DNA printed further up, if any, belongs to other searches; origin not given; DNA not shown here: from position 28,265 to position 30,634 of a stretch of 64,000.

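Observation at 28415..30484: Secreted GSDH-type β-propeller fused to ~10 Cys/Asp Ca-binding-like repeats and a dockerin-like tail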

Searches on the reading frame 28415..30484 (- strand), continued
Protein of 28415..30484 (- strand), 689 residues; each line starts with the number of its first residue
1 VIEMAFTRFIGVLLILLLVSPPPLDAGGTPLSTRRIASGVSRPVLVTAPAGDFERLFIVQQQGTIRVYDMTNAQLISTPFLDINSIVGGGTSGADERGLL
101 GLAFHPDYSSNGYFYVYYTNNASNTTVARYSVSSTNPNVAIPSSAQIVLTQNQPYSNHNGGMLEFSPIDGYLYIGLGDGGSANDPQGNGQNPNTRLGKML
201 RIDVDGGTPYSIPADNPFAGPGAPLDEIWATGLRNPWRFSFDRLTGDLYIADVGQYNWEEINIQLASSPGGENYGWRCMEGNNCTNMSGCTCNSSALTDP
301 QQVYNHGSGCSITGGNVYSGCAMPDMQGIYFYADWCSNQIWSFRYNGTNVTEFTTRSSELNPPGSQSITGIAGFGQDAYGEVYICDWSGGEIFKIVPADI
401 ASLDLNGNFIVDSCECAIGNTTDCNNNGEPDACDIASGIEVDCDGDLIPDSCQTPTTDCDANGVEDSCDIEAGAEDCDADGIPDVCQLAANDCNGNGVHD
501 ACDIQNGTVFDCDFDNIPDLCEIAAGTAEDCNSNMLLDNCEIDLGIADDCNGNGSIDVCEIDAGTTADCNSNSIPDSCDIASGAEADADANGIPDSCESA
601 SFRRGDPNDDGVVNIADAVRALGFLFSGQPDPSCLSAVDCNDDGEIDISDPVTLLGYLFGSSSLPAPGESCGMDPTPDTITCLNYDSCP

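Call 8: search_solved_structures(query=window:28415-30484:-, max_evalue=1, show_alignments=2)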
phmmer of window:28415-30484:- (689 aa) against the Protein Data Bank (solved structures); distinct sequences matched with E-value up to 1: 29.
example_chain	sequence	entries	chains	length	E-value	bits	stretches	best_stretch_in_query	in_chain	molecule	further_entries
2wfx_B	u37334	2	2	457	1.7e-37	132.3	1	34-388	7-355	HEDGEHOG-INTERACTING PROTEIN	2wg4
2wft_A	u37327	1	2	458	1.7e-37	132.3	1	34-388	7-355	HEDGEHOG-INTERACTING PROTEIN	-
2wg3_C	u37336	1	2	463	1.7e-37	132.3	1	34-388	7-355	HEDGEHOG-INTERACTING PROTEIN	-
7pgm_A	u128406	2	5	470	1.8e-37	132.2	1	34-388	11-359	Hedgehog-interacting protein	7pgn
3ho3_A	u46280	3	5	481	1.8e-37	132.2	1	34-388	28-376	Hedgehog-interacting protein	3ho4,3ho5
3a9g_A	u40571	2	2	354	4.9e-17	64.6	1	91-281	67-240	Putative uncharacterized protein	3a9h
3das_A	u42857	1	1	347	2.8e-16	62.1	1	26-282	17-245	Putative oxidoreductase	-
2g8s_A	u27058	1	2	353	4.3e-14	54.9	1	96-397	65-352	Glucose/sorbosone dehydrogenases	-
7cdy_A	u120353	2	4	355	2.2e-13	52.5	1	54-279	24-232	glucose dehydrogenase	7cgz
2ism_A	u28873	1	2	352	4.8e-11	44.8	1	95-281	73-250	Putative oxidoreductase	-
5min_A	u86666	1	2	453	2e-10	42.8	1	95-284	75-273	Quinoprotein glucose dehydrogenase B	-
1c9u_A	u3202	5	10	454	2.4e-10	42.5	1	95-284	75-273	SOLUBLE QUINOPROTEIN GLUCOSE DEHYDROGENASE | PROTEIN (SOLUBLE QUINOPROTEIN GLUCOSE DEHYDROGENASE) | Quinoprotein glucose dehydrogenase B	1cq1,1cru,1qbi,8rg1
8re0_A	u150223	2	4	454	2.4e-10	42.5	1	95-284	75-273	Quinoprotein glucose dehydrogenase B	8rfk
2y3n_B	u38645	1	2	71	0.0021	19.6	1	604-662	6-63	CELLULOSOMAL FAMILY-48 PROCESSIVE GLYCOSIDE HYDROLASE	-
3ul4_B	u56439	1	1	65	0.02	16.4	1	604-661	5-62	Cellulosome enzyme, dockerin type I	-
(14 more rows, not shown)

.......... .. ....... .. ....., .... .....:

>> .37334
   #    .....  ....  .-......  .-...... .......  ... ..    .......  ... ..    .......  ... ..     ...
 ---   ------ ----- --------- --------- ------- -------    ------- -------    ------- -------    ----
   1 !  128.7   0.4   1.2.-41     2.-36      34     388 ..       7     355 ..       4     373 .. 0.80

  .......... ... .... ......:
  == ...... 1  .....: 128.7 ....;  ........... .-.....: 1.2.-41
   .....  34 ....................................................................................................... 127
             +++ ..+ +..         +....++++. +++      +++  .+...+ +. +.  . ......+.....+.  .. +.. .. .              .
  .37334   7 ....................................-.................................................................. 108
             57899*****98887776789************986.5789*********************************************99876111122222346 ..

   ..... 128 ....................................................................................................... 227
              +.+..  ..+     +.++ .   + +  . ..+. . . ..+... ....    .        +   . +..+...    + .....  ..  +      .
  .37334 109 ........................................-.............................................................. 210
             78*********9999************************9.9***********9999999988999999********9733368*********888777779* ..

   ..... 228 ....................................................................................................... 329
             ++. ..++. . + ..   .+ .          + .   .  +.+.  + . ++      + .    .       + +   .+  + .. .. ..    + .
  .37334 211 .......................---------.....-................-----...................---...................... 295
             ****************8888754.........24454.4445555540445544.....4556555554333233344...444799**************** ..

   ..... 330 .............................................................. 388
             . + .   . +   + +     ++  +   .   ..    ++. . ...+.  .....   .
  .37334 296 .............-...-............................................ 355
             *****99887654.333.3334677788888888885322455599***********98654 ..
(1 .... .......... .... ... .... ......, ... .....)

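Call 12: search_protein_families(library=pfam, proteins=[P0012, P0078, P0016], max_evalue=10)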
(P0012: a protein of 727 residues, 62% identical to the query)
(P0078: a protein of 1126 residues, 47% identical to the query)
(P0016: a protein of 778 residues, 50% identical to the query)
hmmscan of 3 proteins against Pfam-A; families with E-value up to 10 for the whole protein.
P0012 (727 aa): 4 families
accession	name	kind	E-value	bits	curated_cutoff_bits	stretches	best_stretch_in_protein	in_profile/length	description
PF07995.17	GSDH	-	1.2e-35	123.9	25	1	50-351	11-296/332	Glucose / Sorbosone dehydrogenase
PF23657.1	DUF7151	-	3.6e-05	24.1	27.2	1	527-543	25-41/46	Domain of unknown function (DUF7151)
PF25578.1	EF-hand_STIM1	-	0.2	12.2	32.2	1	624-645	31-52/80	Stromal interaction molecule 1-like, EF-hand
PF13202.12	EF-hand_5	-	2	8.5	25.9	0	624-635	9-20/25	EF hand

P0078 (1126 aa): 1 family
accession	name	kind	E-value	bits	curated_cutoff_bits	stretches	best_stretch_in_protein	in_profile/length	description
PF07995.17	GSDH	-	9.4e-36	124.2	25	1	12-326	3-293/332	Glucose / Sorbosone dehydrogenase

P0016 (778 aa): 6 families
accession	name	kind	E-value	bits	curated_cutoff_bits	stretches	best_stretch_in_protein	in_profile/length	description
PF07995.17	GSDH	-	1.8e-38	133.1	25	1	53-360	11-298/332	Glucose / Sorbosone dehydrogenase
PF00404.24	Dockerin_1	-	0.014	16.1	22.9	3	692-735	2-45/57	Dockerin type I domain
PF01462.23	LRRNT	-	0.33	11.1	25.8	0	438-453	8-20/28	Leucine rich repeat N-terminal domain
PF20067.5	SSL_N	-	0.47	10.8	18.9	1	162-177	26-41/46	Strictosidine synthase-like, N-terminal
PF13405.12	EF-hand_6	-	1.6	9.1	25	0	616-633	9-26/30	EF-hand domain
PF00036.39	EF-hand_1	-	2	8.6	25.4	0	522-537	9-24/29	EF hand domain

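Call 29: predict_structure(alignment_id=A1)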
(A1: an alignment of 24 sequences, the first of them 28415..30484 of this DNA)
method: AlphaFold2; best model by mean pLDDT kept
length: 689 residues; sequences in the alignment: 24
mean_pLDDT: 71.7   pTM: 0.59
mean pLDDT of the five models: 71.7, 70.2, 69.5, 65.9, 63.1
residues with pLDDT >= 90: 138; 70-90: 238; 50-70: 218; < 50: 95
segments of 3 or more residues with pLDDT < 50: 1-4, 19-27, 278-293, 471-473, 529-548, 554-556, 561-565, 599-601, 668-689
pLDDT, mean of each block of 10 residues (from residue 1): 54 53 48 92 90 92 94 90 90 77 93 94 91 91 94 67 90 81 56 83 89 84 75 79 88 67 87 63 38 61 69 83 86 84 88 88 84 89 89 92 80 66 64 67 68 60 56 56 58 64 67 63 52 43 46 50 50 60 62 56 66 78 72 65 70 78 55 34 35
secondary structure, 60 per line:
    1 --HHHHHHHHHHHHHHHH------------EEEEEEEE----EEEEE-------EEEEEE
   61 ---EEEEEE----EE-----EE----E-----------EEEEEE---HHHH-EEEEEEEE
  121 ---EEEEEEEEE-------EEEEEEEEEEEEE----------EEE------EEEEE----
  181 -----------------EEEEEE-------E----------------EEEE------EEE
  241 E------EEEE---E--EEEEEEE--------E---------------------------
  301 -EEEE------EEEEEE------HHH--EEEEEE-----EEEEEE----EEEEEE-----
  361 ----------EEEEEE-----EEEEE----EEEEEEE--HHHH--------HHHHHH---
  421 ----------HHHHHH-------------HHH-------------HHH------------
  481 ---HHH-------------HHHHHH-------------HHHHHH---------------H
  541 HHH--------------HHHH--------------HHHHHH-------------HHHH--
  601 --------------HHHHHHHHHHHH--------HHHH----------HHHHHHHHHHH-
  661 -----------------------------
elements in order (helices of 4 or more, strands of 3 or more residues): H3-18 E31-38 E43-47 E55-60 E64-69 E99-104 H108-111 E113-120 E124-132 E140-152 E163-165 E172-176 E198-203 E228-231 E238-241 E248-251 E258-264 E302-305 E312-317 E329-334 E340-345 E350-355 E371-376 E382-386 E391-397 H400-403 H412-417 H431-436 H500-505 H519-524 H540-543 H558-561 H576-581 H595-598 H615-626 H635-638 H649-659

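Call 38: search_protein_families(library=pfam, proteins=[P0024, P0032, P0048, P0091, P0053, P0076], max_evalue=1)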
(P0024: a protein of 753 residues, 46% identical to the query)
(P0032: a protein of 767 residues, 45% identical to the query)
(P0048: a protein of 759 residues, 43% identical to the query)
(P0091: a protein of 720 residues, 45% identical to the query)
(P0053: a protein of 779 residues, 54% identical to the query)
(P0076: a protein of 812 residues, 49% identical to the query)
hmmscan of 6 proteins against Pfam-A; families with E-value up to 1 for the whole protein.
P0024 (753 aa): 1 family
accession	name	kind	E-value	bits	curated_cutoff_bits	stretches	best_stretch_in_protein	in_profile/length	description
PF07995.17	GSDH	-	3e-38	132.4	25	1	52-343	13-289/332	Glucose / Sorbosone dehydrogenase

P0032 (767 aa): 1 family
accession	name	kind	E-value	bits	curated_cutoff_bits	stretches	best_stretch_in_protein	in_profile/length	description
PF07995.17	GSDH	-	4e-33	115.5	25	1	56-358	12-290/332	Glucose / Sorbosone dehydrogenase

P0048 (759 aa): 3 families
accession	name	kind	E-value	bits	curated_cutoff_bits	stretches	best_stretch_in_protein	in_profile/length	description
PF07995.17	GSDH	-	1.9e-37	129.7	25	1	59-352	12-291/332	Glucose / Sorbosone dehydrogenase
PF00963.24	Cohesin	-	0.0011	19.7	24.1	1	522-589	7-76/139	Cohesin domain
PF07494.17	Reg_prop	-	0.21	12.3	20.4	0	377-394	6-23/24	Two component regulator propeller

P0091 (720 aa): 1 family
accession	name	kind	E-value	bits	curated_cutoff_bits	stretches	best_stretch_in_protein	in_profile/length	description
PF07995.17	GSDH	-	3.1e-32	112.6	25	2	61-220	12-158/332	Glucose / Sorbosone dehydrogenase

P0053 (779 aa): 6 families
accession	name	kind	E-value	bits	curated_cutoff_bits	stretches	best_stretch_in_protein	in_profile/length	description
PF07995.17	GSDH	-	1.7e-41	143.1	25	1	30-329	12-295/332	Glucose / Sorbosone dehydrogenase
PF21471.3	Reelin_subrepeat-B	-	0.0013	18.9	27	1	631-702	55-126/127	Reelin subrepeat B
PF13499.12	EF-hand_7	-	0.01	16.6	30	1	714-771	12-66/67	EF-hand domain pair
PF00404.24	Dockerin_1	-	0.022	15.4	22.9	1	713-772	2-54/57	Dockerin type I domain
PF13833.12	EF-hand_8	-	0.22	11.7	28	1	751-771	31-51/54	EF-hand domain pair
PF13405.12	EF-hand_6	-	0.37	11.1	25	1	751-770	6-25/30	EF-hand domain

P0076 (812 aa): 4 families
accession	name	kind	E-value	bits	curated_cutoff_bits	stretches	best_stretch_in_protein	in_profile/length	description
PF07995.17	GSDH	-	5.7e-38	131.5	25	1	57-360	12-299/332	Glucose / Sorbosone dehydrogenase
PF00404.24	Dockerin_1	-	6.8e-14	52.2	22.9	1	744-795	2-53/57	Dockerin type I domain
PF21471.3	Reelin_subrepeat-B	-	0.0029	17.8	27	1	616-730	12-126/127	Reelin subrepeat B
PF10988.14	DUF2807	-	0.19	11.9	24.2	0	416-476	69-131/181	Putative auto-transporter adhesin, head GIN domain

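Call 47: fold_search(model_id=the predicted structure, library=pdb)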
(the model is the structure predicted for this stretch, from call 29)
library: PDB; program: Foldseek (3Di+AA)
matches with E <= 10: 1461; with E <= 0.001: 1035
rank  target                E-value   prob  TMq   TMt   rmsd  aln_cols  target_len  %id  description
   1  7pgn_B                2.5e-27  1.00  0.44  0.67   3.8       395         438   28  HHP-C in complex with glycosaminoglycan mimic SOS (released 2021-12-15)
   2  7pgm_A                3.7e-27  1.00  0.44  0.66   4.0       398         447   27  HHIP-C in complex with heparin (released 2021-12-15)
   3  2wg3_D                4.4e-27  1.00  0.43  0.70   4.5       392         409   28  Crystal structure of the complex between human hedgehog-interacting protein HIP and desert hedgehog without calcium (released 2009-06-30)
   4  7pgn_A                5.8e-27  1.00  0.42  0.65   4.3       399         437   29  HHP-C in complex with glycosaminoglycan mimic SOS (released 2021-12-15)
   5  7pgm_C                1.9e-26  1.00  0.41  0.65   4.5       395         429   28  HHIP-C in complex with heparin (released 2021-12-15)
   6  2wft_A                2.7e-26  1.00  0.42  0.64   4.4       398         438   28  Crystal structure of the human HIP ectodomain (released 2009-06-30)
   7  3ho4_B                3.4e-26  1.00  0.42  0.64   5.3       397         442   28  Crystal structure of Hedgehog-interacting protein (HHIP) (released 2009-06-23)
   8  3ho5_B                3.6e-26  1.00  0.43  0.65   4.6       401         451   28  Crystal structure of Hedgehog-interacting protein (HHIP) and Sonic hedgehog (SHH) complex (released 2009-06-23)
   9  3ho5_A                4.0e-26  1.00  0.42  0.64   4.3       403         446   28  Crystal structure of Hedgehog-interacting protein (HHIP) and Sonic hedgehog (SHH) complex (released 2009-06-23)
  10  7pgm_B                5.3e-26  1.00  0.41  0.64   5.8       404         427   27  HHIP-C in complex with heparin (released 2021-12-15)
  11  2wg3_C                5.9e-26  1.00  0.41  0.68   4.2       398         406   28  Crystal structure of the complex between human hedgehog-interacting protein HIP and desert hedgehog without calcium (released 2009-06-30)
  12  2wfx_B                8.8e-26  1.00  0.42  0.67   4.1       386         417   27  Crystal structure of the complex between human hedgehog-interacting protein HIP and Sonic Hedgehog in the presence of  (released 2009-06-30)
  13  3ho3                  1.3e-25  1.00  0.43  0.64   5.4       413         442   27  Crystal structure of Hedgehog-interacting protein (HHIP) (released 2009-06-23)
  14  3ho4_A                1.6e-25  1.00  0.44  0.66   7.5       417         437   28  Crystal structure of Hedgehog-interacting protein (HHIP) (released 2009-06-23)
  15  2wg4_B                2.9e-25  1.00  0.42  0.66   7.0       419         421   26  Crystal structure of the complex between human hedgehog-interacting protein HIP and sonic hedgehog without calcium (released 2009-06-30)
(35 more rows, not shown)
